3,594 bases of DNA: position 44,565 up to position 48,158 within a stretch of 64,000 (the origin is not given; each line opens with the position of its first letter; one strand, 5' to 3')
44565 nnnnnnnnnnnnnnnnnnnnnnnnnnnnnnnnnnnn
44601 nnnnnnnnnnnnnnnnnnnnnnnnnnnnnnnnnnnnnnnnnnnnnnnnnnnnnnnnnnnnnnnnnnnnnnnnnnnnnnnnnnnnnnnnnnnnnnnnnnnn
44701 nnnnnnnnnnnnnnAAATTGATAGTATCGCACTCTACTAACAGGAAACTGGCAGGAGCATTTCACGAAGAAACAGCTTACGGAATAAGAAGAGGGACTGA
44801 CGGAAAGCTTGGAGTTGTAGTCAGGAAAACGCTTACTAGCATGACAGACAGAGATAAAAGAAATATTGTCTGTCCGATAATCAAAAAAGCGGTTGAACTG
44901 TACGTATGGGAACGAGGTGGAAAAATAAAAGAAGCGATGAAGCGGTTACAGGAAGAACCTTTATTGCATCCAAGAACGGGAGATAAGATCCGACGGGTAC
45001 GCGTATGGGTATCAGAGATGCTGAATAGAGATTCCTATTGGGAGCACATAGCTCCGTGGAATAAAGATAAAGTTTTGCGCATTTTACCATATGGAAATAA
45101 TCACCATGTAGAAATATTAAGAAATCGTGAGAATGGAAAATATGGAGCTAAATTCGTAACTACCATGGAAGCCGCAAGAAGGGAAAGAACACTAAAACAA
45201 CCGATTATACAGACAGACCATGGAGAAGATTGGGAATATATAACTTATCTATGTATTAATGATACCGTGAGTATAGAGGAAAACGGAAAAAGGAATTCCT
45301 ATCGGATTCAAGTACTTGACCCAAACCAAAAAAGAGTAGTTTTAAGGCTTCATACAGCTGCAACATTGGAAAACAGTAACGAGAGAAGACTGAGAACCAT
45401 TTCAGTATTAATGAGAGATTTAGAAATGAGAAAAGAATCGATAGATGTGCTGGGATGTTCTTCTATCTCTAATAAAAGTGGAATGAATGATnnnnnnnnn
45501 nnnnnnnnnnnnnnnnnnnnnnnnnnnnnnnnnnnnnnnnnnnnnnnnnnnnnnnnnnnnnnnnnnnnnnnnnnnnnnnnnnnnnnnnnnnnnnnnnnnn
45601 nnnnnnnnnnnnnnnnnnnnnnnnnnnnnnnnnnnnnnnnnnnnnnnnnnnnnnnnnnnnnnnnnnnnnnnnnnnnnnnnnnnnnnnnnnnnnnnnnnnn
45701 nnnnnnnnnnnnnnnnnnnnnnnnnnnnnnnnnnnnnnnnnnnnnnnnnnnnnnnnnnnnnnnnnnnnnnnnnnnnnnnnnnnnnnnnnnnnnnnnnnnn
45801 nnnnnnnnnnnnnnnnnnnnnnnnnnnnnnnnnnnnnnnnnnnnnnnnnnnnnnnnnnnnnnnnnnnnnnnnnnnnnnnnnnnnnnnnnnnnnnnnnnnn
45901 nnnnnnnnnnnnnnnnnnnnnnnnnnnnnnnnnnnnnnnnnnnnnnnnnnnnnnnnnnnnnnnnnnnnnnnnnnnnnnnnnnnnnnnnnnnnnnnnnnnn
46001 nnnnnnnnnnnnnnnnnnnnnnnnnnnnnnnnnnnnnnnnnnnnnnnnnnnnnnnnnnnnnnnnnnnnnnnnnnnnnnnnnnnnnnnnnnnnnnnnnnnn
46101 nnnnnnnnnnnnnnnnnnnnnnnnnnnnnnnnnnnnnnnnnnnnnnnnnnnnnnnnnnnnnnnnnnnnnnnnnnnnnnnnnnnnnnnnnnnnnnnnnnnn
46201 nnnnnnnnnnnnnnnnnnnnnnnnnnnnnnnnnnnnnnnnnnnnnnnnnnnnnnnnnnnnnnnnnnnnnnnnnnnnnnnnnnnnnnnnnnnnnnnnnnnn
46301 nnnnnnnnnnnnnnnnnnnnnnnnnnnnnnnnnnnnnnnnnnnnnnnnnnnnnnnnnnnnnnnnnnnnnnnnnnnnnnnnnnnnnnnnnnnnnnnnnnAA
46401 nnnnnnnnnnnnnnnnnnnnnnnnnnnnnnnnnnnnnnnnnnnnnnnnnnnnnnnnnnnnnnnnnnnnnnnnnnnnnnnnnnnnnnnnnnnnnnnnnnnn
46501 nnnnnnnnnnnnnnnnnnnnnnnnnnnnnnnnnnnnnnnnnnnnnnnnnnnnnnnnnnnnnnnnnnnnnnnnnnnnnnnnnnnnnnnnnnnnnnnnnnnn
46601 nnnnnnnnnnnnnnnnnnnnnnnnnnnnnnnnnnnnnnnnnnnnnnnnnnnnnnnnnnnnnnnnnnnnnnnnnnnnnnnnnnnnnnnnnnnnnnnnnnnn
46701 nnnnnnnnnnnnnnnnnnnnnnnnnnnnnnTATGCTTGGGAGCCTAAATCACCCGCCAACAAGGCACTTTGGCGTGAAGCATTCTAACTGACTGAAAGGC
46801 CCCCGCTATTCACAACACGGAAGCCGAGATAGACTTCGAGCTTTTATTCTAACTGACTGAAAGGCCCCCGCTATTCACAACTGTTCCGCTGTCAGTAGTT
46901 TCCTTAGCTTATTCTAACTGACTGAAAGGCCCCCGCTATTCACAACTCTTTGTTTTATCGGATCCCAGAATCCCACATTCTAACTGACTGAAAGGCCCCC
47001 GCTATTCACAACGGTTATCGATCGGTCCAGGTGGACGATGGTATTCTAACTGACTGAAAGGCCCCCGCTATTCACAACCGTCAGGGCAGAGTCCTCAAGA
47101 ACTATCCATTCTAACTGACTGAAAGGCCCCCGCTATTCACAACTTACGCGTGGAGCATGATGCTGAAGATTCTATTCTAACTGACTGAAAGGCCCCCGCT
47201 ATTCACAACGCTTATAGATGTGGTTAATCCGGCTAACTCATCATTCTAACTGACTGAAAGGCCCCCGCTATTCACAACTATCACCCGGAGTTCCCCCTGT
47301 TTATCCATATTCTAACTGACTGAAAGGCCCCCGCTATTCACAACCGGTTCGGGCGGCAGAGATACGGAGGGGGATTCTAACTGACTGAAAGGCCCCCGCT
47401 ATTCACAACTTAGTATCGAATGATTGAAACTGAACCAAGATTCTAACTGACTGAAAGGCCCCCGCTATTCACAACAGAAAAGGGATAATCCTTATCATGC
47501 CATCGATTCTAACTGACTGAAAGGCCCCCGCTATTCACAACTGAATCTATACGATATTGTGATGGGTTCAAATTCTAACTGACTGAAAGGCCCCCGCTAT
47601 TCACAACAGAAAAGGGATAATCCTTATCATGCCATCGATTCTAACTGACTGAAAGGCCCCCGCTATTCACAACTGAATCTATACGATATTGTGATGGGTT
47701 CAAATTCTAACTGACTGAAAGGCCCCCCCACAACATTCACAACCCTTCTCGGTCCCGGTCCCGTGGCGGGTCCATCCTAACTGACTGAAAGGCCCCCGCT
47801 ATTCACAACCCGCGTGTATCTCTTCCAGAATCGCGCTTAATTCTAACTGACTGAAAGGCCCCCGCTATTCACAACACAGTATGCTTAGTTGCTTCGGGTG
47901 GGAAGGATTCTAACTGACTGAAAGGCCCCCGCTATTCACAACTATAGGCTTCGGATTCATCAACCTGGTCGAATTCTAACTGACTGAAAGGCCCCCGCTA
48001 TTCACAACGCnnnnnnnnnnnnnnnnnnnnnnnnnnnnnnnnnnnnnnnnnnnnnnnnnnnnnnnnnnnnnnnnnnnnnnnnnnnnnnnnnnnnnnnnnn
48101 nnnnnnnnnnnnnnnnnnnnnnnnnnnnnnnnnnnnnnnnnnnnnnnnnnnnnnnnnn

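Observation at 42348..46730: Translationally coupled cas9-cas1-cas2 with an 8-nt cas9/cas1 overlap leaves no room for an intergenic tracrRNA; compact Cas9 candidate for characterization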

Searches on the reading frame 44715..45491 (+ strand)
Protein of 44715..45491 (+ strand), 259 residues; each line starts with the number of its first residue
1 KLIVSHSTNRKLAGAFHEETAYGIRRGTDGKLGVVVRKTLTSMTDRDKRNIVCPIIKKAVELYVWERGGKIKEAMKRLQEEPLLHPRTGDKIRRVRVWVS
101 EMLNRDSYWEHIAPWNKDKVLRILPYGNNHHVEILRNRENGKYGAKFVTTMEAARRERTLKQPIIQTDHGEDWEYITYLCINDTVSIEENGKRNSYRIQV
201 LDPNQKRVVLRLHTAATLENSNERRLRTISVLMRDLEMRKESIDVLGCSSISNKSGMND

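Call 52: predict_structure(alignment_id=A3)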
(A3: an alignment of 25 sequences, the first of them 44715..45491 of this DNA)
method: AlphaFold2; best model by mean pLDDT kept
length: 259 residues; sequences in the alignment: 25
mean_pLDDT: 81.9   pTM: 0.61
mean pLDDT of the five models: 81.9, 81.2, 80.7, 79.6, 78.7
residues with pLDDT >= 90: 118; 70-90: 91; 50-70: 34; < 50: 16
segments of 3 or more residues with pLDDT < 50: 14-20, 253-259
pLDDT, mean of each block of 10 residues (from residue 1): 52 48 71 85 92 94 95 93 94 89 73 79 70 96 92 82 92 95 89 89 89 76 87 94 68 43
secondary structure, 60 per line:
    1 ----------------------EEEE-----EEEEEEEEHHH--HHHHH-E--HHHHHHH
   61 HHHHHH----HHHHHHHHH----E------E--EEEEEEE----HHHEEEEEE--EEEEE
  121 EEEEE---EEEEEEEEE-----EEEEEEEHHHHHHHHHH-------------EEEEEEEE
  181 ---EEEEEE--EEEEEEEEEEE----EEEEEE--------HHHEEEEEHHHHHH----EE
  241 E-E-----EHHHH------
elements in order: E23-26 E32-39 H45-49 H54-66 H71-79 E94-100 E108-113 E116-125 E129-137 E143-149 H150-159 E173-180 E184-189 E192-202 E207-212 E224-228 H229-234 E239-241 H250-253

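Call 54: fold_search(model_id=the predicted structure, library=pdb)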
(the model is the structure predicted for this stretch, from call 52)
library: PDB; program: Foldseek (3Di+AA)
matches with E <= 10: 766; with E <= 0.001: 63
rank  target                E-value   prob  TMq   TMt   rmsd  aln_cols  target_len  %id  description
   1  6je4_E                1.8e-10  1.00  0.61  0.18   6.0       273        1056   17  Crystal structure of Nme1Cas9-sgRNA-dsDNA dimer mediated by double protein inhibitor AcrIIC3 monomers (released 2019-11-06)
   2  9mb6_A                2.0e-10  1.00  0.56  0.18   6.2       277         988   17  Cryo-EM structure of wild-type SaCas9-guide RNA-mismatched target DNA complex (released 2026-03-18)
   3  6jfu_A                2.7e-10  1.00  0.64  0.22   4.8       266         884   17  Crystal structure of Nme2Cas9 in complex with sgRNA and target DNA (AGGCCC PAM) (released 2019-11-06)
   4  6je4_O                3.0e-10  1.00  0.60  0.17   5.8       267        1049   16  Crystal structure of Nme1Cas9-sgRNA-dsDNA dimer mediated by double protein inhibitor AcrIIC3 monomers (released 2019-11-06)
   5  6je4_K                4.8e-10  1.00  0.61  0.18   6.0       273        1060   17  Crystal structure of Nme1Cas9-sgRNA-dsDNA dimer mediated by double protein inhibitor AcrIIC3 monomers (released 2019-11-06)
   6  8zcy_A                5.0e-10  1.00  0.59  0.27   5.8       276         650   16  Cryo-EM structure of eSaCas9_NNG-guide RNA-target DNA complex in an interrogation state (released 2025-11-05)
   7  8hj4_A                6.0e-10  1.00  0.57  0.17   6.6       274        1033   17  CryoEM structure of an anti-CRISPR protein AcrIIC5 bound to Nme1Cas9-sgRNA complex (released 2023-01-25)
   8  8uzb_A                6.4e-10  1.00  0.58  0.19   6.5       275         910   20  Cryo-EM structure of iGeoCas9 in complex with sgRNA and target DNA (released 2024-05-29)
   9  8zda_A                6.4e-10  1.00  0.55  0.18   6.5       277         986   17  Cryo-EM structure of eSaCas9_NNG-guide RNA-target DNA complex in a catalytically active state (released 2025-11-05)
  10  8zcz_A                6.4e-10  1.00  0.55  0.20   6.4       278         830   16  Cryo-EM structure of eSaCas9_NNG-guide RNA-target DNA complex in an interrogation state (released 2025-11-05)
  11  8zd0_A                7.1e-10  1.00  0.53  0.20   6.5       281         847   16  Cryo-EM structure of eSaCas9_NNG-guide RNA-target DNA complex in a translocation state (released 2025-11-05)
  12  6je4_A                9.0e-10  1.00  0.60  0.17   5.9       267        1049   16  Crystal structure of Nme1Cas9-sgRNA-dsDNA dimer mediated by double protein inhibitor AcrIIC3 monomers (released 2019-11-06)
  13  8jft_A                1.0e-09  1.00  0.56  0.17   6.0       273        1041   18  Cryo-EM structure of SaCas9-AcrIIA15 CTD-sgRNA complex (released 2024-02-28)
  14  6kc8_A                1.2e-09  1.00  0.59  0.18   6.1       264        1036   16  Crystal structure of WT Nme1Cas9 in complex with sgRNA and target DNA (ATATGATT PAM) in post-cleavage state (released 2019-11-06)
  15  9ar6_A                1.2e-09  1.00  0.56  0.16   7.1       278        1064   22  CryoEM structure of ThermoCas9 in pre-cleavage state bound with the DNA containing NNNNCCA PAM (released 2025-02-26)
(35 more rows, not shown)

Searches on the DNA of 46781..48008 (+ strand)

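Call 27: search_dna_similar(query=window:46781-48008:+, collection=phages, mode=distant, max_evalue=10, max_rows=30)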
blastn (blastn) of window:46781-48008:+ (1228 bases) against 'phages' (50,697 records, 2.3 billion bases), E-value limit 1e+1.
Records with a match: 1; places in all: 1; records where one place covers at least 80% of the query: 0.
Best place of each record, by identity: 80-90% 1.
By first word of the organism name: Oscillospirales 1.
By host as written in the record: Oscillospirales 1.
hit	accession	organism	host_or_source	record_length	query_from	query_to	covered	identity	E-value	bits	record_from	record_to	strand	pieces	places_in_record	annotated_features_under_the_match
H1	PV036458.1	Oscillospirales phage IMGVR 15609780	Oscillospirales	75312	112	143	3%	87.5%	1e+0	41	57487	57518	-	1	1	hypothetical protein (x2)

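Call 73: search_dna_similar(query=window:46781-48008:+, collection=plasmids, mode=distant, max_evalue=1, max_rows=10)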
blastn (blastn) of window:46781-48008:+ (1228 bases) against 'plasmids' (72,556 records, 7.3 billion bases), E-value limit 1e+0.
No match.
